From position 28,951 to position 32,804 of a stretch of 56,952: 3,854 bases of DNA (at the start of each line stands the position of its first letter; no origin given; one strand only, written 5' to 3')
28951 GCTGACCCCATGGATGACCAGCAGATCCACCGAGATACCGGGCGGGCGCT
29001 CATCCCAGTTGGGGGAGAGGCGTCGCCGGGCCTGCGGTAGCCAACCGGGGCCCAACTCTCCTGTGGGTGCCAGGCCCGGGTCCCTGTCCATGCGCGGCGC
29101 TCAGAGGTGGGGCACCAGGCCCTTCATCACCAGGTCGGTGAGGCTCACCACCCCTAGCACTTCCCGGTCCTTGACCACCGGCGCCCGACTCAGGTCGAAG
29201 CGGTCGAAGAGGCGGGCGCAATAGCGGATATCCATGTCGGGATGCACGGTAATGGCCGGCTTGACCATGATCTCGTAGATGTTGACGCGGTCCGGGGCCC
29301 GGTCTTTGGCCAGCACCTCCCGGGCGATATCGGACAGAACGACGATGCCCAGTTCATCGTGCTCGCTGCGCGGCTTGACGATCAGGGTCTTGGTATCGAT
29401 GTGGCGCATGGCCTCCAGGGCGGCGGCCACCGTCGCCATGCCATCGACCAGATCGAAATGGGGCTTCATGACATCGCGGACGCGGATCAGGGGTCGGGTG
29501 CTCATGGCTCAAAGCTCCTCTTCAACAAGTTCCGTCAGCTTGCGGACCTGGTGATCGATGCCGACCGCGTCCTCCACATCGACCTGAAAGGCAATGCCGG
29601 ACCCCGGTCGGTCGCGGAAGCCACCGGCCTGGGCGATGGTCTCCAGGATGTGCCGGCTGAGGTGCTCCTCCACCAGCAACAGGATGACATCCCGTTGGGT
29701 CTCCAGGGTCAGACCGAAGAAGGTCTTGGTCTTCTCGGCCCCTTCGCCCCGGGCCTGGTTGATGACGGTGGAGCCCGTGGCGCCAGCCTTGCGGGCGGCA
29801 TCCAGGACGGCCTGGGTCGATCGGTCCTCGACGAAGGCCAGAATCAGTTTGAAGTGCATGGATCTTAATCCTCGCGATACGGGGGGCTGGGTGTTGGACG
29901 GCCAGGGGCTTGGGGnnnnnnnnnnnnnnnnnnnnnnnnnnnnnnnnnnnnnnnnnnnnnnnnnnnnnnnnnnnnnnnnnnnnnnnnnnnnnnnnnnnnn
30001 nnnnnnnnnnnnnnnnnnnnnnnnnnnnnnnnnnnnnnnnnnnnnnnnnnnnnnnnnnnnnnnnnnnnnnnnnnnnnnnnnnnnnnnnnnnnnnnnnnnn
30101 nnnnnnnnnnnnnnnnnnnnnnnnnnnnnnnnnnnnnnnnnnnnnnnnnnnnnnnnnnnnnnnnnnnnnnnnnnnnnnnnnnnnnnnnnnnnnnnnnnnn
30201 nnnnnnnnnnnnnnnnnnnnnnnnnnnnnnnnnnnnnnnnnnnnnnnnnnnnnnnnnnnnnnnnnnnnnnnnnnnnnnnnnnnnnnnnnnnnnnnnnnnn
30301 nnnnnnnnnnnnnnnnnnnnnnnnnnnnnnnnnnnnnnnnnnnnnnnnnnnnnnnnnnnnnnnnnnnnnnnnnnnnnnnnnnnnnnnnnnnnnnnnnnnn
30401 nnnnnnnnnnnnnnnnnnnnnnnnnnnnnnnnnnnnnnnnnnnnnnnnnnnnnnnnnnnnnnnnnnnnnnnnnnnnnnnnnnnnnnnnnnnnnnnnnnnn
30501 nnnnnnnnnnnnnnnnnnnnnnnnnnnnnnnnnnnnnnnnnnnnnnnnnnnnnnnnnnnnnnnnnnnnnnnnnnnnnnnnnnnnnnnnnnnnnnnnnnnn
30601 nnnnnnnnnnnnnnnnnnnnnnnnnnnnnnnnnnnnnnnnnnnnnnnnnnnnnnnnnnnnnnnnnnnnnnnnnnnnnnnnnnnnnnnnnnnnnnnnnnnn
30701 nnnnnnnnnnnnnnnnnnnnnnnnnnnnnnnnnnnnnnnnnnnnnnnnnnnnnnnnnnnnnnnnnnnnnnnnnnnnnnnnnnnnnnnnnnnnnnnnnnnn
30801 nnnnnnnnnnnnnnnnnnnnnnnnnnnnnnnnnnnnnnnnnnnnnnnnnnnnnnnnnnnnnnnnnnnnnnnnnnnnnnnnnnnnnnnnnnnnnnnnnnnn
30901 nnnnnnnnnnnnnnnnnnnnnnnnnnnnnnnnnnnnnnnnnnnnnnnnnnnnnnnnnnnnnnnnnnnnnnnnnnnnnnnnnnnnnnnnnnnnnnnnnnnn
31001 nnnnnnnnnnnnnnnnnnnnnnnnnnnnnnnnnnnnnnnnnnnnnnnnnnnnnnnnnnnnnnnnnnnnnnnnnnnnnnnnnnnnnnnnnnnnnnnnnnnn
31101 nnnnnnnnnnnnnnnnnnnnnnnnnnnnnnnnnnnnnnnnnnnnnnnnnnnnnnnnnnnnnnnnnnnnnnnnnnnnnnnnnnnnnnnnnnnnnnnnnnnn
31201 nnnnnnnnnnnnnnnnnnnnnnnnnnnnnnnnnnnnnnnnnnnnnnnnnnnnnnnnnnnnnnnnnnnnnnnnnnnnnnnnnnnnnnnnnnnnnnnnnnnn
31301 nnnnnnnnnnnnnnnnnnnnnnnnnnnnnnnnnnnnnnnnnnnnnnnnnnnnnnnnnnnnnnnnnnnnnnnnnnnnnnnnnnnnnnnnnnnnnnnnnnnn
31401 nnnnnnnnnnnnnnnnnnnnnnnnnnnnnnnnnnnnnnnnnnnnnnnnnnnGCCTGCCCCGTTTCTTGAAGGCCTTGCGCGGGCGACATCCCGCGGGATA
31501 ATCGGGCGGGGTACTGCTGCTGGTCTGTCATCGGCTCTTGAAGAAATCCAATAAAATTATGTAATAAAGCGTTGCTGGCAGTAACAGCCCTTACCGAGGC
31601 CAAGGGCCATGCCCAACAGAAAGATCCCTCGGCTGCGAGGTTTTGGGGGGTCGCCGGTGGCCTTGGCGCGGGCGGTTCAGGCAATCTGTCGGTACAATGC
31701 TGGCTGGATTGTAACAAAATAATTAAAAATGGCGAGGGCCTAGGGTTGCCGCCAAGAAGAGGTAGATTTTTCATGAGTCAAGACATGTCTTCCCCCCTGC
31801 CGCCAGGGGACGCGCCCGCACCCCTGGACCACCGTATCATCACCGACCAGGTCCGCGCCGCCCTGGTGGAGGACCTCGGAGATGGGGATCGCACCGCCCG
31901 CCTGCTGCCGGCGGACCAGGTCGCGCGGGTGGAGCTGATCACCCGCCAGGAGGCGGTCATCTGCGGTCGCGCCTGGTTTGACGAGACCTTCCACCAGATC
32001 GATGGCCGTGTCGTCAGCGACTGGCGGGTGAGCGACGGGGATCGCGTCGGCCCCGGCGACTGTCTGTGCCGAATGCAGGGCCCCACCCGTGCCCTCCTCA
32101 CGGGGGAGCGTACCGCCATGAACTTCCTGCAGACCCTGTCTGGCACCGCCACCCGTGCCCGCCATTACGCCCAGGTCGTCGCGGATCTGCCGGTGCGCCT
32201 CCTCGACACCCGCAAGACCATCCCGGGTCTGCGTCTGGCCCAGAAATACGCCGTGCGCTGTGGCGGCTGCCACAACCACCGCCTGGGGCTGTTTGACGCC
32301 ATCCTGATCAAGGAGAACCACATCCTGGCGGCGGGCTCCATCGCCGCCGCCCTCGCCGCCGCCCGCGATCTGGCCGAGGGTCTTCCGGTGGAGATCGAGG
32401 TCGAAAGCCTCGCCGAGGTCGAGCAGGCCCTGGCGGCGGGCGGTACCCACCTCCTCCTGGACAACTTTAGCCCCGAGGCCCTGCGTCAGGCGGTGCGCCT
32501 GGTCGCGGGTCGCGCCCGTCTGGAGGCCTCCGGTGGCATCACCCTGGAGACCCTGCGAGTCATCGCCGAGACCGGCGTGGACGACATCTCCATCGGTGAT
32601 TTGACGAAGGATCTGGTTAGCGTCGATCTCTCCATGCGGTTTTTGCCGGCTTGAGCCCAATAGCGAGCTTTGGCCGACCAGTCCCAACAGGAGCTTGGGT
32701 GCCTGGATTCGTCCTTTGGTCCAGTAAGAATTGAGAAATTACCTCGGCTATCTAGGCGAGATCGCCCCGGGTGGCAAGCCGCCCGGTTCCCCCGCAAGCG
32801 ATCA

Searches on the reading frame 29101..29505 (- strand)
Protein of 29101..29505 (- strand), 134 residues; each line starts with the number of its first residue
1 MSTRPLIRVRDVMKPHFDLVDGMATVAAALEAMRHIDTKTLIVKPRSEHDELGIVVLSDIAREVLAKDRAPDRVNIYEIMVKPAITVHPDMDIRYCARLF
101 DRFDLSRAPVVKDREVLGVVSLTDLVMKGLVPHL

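Call 12: search_protein_families(library=pfam, proteins=[window:29101-29505:-], max_evalue=0.0001)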
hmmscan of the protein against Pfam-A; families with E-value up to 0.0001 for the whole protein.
window:29101-29505:- (134 aa): 1 family
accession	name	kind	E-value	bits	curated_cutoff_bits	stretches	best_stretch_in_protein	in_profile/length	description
PF00571.33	CBS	-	2.8e-16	60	24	1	77-126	2-52/57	CBS domain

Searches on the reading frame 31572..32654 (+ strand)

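Call 12: search_protein_families(library=pfam, proteins=[window:31572-32654:+], max_evalue=0.0001)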
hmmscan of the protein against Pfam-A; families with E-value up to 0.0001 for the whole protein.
window:31572-32654:+ (360 aa): 2 families
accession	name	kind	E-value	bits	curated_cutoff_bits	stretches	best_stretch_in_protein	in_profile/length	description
PF01729.25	QRPTase_C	-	2.1e-51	174.5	23.1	1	193-356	2-169/169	Quinolinate phosphoribosyl transferase, C-terminal domain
PF02749.22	QRPTase_N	-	9.7e-20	71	27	1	108-190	4-82/82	Quinolinate phosphoribosyl transferase, N-terminal domain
